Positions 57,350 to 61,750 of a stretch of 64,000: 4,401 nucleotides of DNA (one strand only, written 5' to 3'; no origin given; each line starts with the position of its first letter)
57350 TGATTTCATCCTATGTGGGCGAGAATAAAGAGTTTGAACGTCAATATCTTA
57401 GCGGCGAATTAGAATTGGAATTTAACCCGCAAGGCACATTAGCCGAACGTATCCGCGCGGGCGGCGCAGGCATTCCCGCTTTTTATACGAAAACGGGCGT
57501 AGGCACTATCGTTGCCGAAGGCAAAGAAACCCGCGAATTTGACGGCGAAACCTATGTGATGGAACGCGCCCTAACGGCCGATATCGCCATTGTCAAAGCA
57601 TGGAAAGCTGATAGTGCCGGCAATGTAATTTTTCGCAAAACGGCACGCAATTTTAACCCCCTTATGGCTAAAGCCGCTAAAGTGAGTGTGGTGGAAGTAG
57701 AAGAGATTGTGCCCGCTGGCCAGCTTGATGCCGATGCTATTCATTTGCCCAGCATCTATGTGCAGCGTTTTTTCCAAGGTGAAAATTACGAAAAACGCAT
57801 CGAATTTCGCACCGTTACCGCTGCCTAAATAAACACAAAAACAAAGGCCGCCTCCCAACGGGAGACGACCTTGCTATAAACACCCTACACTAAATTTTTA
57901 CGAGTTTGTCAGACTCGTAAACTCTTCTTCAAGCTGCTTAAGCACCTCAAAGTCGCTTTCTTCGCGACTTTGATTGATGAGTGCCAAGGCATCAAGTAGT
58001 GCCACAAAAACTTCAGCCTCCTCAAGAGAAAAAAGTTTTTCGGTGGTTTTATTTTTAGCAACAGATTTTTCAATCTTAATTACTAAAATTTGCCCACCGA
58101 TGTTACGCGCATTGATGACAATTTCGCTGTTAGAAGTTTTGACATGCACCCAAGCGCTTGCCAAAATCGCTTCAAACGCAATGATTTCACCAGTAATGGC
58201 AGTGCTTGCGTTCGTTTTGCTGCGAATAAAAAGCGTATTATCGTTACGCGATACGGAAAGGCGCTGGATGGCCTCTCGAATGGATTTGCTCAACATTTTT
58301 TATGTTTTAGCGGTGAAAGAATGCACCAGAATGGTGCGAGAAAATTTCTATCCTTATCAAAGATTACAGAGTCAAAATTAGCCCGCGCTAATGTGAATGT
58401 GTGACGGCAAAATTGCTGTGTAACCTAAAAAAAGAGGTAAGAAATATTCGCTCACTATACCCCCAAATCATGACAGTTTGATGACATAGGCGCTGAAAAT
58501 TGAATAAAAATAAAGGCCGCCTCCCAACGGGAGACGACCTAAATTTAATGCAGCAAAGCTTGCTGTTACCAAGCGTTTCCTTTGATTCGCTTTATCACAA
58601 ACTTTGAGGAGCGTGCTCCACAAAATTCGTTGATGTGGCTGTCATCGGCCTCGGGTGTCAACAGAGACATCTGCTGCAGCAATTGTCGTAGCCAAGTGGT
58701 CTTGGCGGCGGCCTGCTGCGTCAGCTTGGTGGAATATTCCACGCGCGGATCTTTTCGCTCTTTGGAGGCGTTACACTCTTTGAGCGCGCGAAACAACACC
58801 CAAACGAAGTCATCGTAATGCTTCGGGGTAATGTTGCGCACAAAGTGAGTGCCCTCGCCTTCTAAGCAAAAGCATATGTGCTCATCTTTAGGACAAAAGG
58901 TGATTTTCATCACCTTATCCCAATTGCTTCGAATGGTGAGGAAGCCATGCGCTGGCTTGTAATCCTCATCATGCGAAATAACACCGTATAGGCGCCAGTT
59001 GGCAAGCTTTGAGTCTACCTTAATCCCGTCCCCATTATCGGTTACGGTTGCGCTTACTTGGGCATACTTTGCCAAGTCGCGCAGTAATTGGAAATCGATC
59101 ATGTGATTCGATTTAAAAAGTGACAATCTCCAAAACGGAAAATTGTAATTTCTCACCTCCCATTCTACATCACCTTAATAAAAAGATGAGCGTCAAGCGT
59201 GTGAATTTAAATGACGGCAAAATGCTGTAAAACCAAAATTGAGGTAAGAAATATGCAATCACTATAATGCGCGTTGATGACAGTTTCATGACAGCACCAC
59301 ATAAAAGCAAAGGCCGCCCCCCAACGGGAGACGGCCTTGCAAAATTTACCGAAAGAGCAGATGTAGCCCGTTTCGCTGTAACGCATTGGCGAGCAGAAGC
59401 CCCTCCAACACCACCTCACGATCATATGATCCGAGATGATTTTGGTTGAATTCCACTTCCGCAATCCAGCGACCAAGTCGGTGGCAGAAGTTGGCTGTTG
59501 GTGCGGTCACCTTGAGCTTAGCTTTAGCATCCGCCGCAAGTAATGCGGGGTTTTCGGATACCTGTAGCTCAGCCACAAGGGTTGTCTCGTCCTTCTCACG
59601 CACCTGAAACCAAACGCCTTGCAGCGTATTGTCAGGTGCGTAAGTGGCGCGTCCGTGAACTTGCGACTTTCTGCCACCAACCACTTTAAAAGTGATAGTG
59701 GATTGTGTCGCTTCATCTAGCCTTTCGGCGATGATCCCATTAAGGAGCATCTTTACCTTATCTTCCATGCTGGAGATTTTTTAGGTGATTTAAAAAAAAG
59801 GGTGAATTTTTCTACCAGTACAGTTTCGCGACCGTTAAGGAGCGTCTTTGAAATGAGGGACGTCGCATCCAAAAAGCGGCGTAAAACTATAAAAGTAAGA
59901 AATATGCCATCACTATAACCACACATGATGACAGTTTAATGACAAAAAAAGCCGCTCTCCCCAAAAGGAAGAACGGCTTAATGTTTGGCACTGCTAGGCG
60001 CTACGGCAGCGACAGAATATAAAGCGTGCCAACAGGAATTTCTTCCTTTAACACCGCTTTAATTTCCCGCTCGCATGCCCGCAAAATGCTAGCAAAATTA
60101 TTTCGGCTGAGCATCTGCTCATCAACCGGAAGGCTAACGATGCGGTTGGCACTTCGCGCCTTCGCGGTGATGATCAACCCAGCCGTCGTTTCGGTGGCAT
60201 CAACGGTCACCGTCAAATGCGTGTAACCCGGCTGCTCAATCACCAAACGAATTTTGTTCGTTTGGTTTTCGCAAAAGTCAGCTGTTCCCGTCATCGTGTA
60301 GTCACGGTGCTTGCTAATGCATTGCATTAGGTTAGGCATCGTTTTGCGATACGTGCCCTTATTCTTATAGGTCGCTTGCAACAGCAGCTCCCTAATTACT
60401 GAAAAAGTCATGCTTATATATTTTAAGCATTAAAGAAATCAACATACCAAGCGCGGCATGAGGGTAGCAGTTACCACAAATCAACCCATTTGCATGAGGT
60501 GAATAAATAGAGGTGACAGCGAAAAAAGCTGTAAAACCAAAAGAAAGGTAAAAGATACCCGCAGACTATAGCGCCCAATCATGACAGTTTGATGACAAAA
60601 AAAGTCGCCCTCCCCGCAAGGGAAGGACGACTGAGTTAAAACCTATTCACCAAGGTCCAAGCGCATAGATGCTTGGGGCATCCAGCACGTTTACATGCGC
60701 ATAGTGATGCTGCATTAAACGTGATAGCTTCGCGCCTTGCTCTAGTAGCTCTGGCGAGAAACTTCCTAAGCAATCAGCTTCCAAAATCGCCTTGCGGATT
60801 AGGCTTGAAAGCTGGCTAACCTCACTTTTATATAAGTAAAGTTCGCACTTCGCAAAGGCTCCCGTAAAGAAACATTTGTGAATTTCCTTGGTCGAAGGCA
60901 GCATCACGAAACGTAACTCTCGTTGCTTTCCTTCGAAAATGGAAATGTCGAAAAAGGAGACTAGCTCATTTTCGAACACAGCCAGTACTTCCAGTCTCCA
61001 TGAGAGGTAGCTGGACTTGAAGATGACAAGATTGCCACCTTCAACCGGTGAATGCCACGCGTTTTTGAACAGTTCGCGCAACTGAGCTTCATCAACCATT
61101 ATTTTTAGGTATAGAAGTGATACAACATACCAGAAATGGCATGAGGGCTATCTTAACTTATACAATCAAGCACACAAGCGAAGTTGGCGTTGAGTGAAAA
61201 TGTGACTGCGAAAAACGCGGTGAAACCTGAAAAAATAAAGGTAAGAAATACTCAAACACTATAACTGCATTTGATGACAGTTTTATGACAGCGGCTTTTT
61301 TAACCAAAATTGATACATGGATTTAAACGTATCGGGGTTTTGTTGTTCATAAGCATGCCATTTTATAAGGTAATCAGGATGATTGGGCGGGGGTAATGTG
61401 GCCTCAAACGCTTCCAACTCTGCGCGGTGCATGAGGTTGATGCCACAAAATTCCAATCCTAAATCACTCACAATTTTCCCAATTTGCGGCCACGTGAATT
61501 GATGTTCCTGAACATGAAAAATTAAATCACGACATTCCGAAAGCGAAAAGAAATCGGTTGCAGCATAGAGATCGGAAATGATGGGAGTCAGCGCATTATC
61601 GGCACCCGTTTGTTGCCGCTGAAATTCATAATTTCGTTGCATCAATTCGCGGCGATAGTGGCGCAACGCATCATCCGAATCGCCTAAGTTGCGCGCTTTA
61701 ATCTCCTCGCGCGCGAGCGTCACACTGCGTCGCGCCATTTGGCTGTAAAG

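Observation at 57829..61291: Tandem array of five autonomous small-gene cassettes, each driven by a near-identical Pho-box-type promoter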

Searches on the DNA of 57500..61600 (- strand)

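Call 25: search_rna_families(source=window, start=57500, end=61600, threshold=evalue, max_evalue=5)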
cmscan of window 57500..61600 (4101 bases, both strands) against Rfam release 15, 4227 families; matches with E-value up to 5: 7.
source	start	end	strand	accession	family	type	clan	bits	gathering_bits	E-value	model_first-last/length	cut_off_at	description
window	60597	60719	-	RF02883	BcKCsr2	Gene; sRNA;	-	25.2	40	0.0089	1-129/129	no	Burkholderia sRNA 2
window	59944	60039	-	RF02883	BcKCsr2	Gene; sRNA;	-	24.1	40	0.018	1-129/129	no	Burkholderia sRNA 2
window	58108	58155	+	RF01122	sR39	Gene; snRNA; snoRNA; CD-box;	-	17.4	50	0.42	1-56/56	no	Small nucleolar RNA sR39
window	57869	57933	-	RF00067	SNORD15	Gene; snRNA; snoRNA; CD-box;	CL00045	16.3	75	2.3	1-146/146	no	Small nucleolar RNA SNORD15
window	60595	60647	+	RF03167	c-di-GMP-I-GGC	Cis-reg; riboswitch;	CL00126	15.4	59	4.6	1-80/80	no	c-di-GMP-I-GGC riboswitch aptamer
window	60576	60652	+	RF01952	SOX2OT_exon2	Gene; lncRNA;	-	15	45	4.8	1-69/69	no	SOX2 overlapping transcript exon 2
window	59818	59881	+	RF01696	Chlorobi-1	Gene; sRNA;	-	14.9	50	2.2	1-67/67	no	Chlorobi-1 RNA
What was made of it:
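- On Known cis-regulatory RNA families (Rfam 15): In E-value mode the only hits are weak matches of BcKCsr2 to the terminators, at 24-25 bits against a threshold of 40 (call 25).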

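Call 81: search_dna_similar(query=window:57829-61291:-, collection=plasmids, mode=distant, max_rows=8)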
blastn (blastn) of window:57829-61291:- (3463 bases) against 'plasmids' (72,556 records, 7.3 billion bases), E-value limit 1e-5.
No match.

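Call 82: search_dna_similar(query=window:57829-61291:-, collection=phages, mode=distant, max_rows=8)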
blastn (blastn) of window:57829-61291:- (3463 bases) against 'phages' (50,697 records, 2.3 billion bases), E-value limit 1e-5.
No match.
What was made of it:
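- No DNA similarity to 72,556 plasmids or 50,697 phages (calls 81, 82).
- Tried and rejected: Plasmid and phage DNA similarity: none (calls 81, 82).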

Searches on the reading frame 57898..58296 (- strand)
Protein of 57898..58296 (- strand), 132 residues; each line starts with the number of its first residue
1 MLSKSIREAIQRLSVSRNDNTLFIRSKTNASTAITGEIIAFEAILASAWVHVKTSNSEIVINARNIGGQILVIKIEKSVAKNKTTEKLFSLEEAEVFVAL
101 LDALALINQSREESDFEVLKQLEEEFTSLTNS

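Call 7: search_protein_families(library=pfam, proteins=[window:57898-58296:-], max_evalue=1)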
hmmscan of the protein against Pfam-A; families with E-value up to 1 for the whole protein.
window:57898-58296:- (132 aa): 1 family
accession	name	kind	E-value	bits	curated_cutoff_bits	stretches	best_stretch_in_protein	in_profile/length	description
PF14754.11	IFR3_antag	-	0.18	11.4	25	1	18-68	112-162/249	Papain-like auto-proteinase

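Call 8: search_protein_families(library=ncbifam, proteins=[window:57898-58296:-], max_evalue=1)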
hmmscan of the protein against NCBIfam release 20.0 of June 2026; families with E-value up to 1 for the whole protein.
window:57898-58296:- (132 aa): 3 families
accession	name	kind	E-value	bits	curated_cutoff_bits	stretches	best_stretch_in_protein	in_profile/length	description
NF051881.1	StressantisigmaChrR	equivalog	0.025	14.2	300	1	35-94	14-73/209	cadmium/peroxide/UV radiation responsive anti-sigma factor ChrR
NF010081.0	PRK13566.1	equivalog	0.051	11.8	645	1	39-128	60-151/729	anthranilate synthase component I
TIGR03077.1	not_gcvH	equivalog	0.1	12.6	144.05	1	89-128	66-105/110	glycine cleavage protein H-like protein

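Call 41: search_protein_families(library=padloc, proteins=[window:57898-58296:-], max_evalue=1)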
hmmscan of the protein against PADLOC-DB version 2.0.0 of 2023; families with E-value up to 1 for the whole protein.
window:57898-58296:- (132 aa): 0 families

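Call 42: search_protein_families(library=phrogs, proteins=[window:57898-58296:-], max_evalue=1)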
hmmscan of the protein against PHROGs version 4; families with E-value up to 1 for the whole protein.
window:57898-58296:- (132 aa): 2 families
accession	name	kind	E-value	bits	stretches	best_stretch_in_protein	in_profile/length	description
phrog_19741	-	unknown function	0.012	15.2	1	12-94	9-89/663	-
phrog_19362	-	unknown function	0.091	13.8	0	2-28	86-112/164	-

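Call 70: predict_structure(protein=window:57898-58296:-)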
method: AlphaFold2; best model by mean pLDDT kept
length: 132 residues; sequences in the alignment: 1
mean_pLDDT: 58.1   pTM: 0.49
mean pLDDT of the five models: 58.1, 52.4, 43.5, 41.6, 37.8
residues with pLDDT >= 90: 0; 70-90: 31; 50-70: 61; < 50: 40
segments of 3 or more residues with pLDDT < 50: 30-58, 77-86
pLDDT, mean of each block of 10 residues (from residue 1): 59 67 62 40 40 44 55 53 48 69 70 74 73 61
secondary structure, 60 per line:
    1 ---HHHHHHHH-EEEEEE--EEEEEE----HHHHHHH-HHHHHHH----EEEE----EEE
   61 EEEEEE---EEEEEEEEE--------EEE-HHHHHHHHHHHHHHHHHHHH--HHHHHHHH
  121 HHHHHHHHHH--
elements in order: H4-11 E13-18 E21-26 H31-37 H39-45 E50-53 E58-66 E70-78 E87-89 H91-110 H113-130

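Call 75: fold_search(model_id=the predicted structure, library=pdb)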
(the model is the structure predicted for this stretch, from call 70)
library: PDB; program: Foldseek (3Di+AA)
matches with E <= 10: 981; with E <= 0.001: 0
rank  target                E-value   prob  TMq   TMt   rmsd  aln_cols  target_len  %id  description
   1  5oiu_C                3.0e-02  0.21  0.20  0.09  17.1       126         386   15  Crystal structure of PilF type IV pilus assembly ATPase from Thermus thermophilus (released 2018-08-08)
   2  2iml_D                5.1e-02  0.33  0.28  0.20  12.6       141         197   10  Crystal structure of a hypothetical protein from Archaeoglobus fulgidus binding riboflavin 5'-phosphate (released 2006-10-17)
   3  5tsh_D                5.8e-02  0.15  0.21  0.10  16.9       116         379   11  PilB from Geobacter metallireducens bound to AMP-PNP (released 2017-05-17)
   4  2iml_A                6.5e-02  0.30  0.28  0.21  12.7       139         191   11  Crystal structure of a hypothetical protein from Archaeoglobus fulgidus binding riboflavin 5'-phosphate (released 2006-10-17)
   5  2laf_MODEL_1_A        6.5e-02  0.07  0.12  0.13  13.5       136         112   10  NMR solution structure of the N-terminal domain of the E. coli lipoprotein BamC (released 2011-06-01)
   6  2ehb_D                6.9e-02  0.33  0.19  0.20  13.9       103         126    8  The structure of the C-terminal domain of the protein kinase AtSOS2 bound to the calcium sensor AtSOS3 (released 2007-09-25)
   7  3tgo_D                7.8e-02  0.13  0.16  0.12  12.1       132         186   11  Crystal structure of the E. coli BamCD complex (released 2011-09-28)
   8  7jq7_A                8.2e-02  0.30  0.24  0.11  10.3        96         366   14  The Phi-28 gp11 DNA packaging Motor (released 2021-06-16)
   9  7jq6_A                9.8e-02  0.30  0.24  0.11  10.7        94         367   16  The Phi-28 gp11 DNA packaging Motor (released 2021-06-16)
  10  2e65_A                9.8e-02  0.12  0.20  0.15  10.8       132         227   16  Crystal Structure Of Biotin Protein Ligase From Pyrococcus Horikoshii OT3, Mutation D104A (released 2007-06-26)
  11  4pht_B                9.8e-02  0.12  0.18  0.08  13.1       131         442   14  ATPase GspE in complex with the cytoplasmic domain of GspL from the Vibrio vulnificus type II Secretion system (released 2014-11-26)
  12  5tsh_C                9.8e-02  0.11  0.20  0.09  18.0       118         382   10  PilB from Geobacter metallireducens bound to AMP-PNP (released 2017-05-17)
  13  4pht_C                9.8e-02  0.11  0.18  0.08  13.1       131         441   14  ATPase GspE in complex with the cytoplasmic domain of GspL from the Vibrio vulnificus type II Secretion system (released 2014-11-26)
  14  2iml_B                1.0e-01  0.25  0.27  0.20  12.9       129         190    9  Crystal structure of a hypothetical protein from Archaeoglobus fulgidus binding riboflavin 5'-phosphate (released 2006-10-17)
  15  9ig8_A                1.1e-01  0.10  0.21  0.12  19.3       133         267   13  Apo-MtbKu , not bound to DNA (released 2026-03-04)
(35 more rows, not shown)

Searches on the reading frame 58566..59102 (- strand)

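Call 7: search_protein_families(library=pfam, proteins=[window:58566-59102:-], max_evalue=1)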
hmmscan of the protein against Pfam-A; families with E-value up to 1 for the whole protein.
window:58566-59102:- (178 aa): 2 families
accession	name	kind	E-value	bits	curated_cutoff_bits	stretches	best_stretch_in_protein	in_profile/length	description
PF01152.27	Bac_globin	-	0.079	13.6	21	1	84-130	72-118/121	Bacterial-like globin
PF24984.1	HEAT_EF3_GNC1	-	0.21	12.4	27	1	85-161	5-84/91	Elongation factor 3/GNC1 HEAT repeat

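Call 8: search_protein_families(library=ncbifam, proteins=[window:58566-59102:-], max_evalue=1)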
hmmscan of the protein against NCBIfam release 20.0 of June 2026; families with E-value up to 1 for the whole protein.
window:58566-59102:- (178 aa): 0 families

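Call 41: search_protein_families(library=padloc, proteins=[window:58566-59102:-], max_evalue=1)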
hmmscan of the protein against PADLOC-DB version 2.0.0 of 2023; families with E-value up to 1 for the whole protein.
window:58566-59102:- (178 aa): 1 family
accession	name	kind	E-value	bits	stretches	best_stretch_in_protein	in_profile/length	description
PDLC03692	HEase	-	0.017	13.1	1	75-136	57-120/238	homing endonuclease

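Call 42: search_protein_families(library=phrogs, proteins=[window:58566-59102:-], max_evalue=1)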
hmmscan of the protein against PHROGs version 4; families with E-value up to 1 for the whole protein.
window:58566-59102:- (178 aa): 3 families
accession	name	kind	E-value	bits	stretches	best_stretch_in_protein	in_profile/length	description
phrog_25405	-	unknown function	0.043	15.1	1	85-120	13-48/78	-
phrog_34919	-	unknown function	0.096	14.2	1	45-125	11-89/110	-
phrog_35437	-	unknown function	0.29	12.8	1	12-60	22-68/97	-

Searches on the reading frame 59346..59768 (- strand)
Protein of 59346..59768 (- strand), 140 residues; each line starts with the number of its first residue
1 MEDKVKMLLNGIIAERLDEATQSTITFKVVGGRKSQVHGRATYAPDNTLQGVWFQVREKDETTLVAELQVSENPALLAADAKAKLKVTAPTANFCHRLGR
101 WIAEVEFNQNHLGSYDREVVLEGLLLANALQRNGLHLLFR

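Call 7: search_protein_families(library=pfam, proteins=[window:59346-59768:-], max_evalue=1)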
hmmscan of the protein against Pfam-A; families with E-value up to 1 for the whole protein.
window:59346-59768:- (140 aa): 0 families

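Call 8: search_protein_families(library=ncbifam, proteins=[window:59346-59768:-], max_evalue=1)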
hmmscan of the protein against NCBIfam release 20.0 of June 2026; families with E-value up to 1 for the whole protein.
window:59346-59768:- (140 aa): 0 families

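Call 41: search_protein_families(library=padloc, proteins=[window:59346-59768:-], max_evalue=1)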
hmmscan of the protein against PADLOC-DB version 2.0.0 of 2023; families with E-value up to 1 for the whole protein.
window:59346-59768:- (140 aa): 0 families

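Call 42: search_protein_families(library=phrogs, proteins=[window:59346-59768:-], max_evalue=1)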
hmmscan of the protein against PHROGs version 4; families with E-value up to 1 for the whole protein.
window:59346-59768:- (140 aa): 1 family
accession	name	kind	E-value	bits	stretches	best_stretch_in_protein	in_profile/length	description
phrog_7564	-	unknown function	0.25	12.4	0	51-84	31-64/145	-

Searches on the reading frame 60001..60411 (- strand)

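Call 7: search_protein_families(library=pfam, proteins=[window:60001-60411:-], max_evalue=1)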
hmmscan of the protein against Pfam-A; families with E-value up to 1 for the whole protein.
window:60001-60411:- (136 aa): 2 families
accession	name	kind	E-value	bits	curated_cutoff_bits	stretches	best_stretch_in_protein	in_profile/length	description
PF19533.4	Rab3-GAP_cat_C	-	0.0081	16.4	27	1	7-44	159-196/203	Rab3 GTPase-activating protein catalytic subunit C-terminal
PF22953.2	SpnB_Rossmann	-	0.11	13.2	27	1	67-117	108-158/170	Polyketide synthase extender module SpnB, Rossmann fold domain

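Call 8: search_protein_families(library=ncbifam, proteins=[window:60001-60411:-], max_evalue=1)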
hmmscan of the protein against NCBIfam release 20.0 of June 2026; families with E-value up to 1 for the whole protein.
window:60001-60411:- (136 aa): 1 family
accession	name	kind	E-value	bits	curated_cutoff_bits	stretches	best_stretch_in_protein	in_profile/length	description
NF011489.0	PRK14896.1-5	equivalog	0.044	13.4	236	1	17-56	157-196/217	16S ribosomal RNA methyltransferase A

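Call 41: search_protein_families(library=padloc, proteins=[window:60001-60411:-], max_evalue=1)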
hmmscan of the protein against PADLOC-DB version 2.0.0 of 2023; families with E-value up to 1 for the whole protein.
window:60001-60411:- (136 aa): 0 families

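Call 42: search_protein_families(library=phrogs, proteins=[window:60001-60411:-], max_evalue=1)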
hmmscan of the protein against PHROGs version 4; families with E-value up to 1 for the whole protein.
window:60001-60411:- (136 aa): 0 families
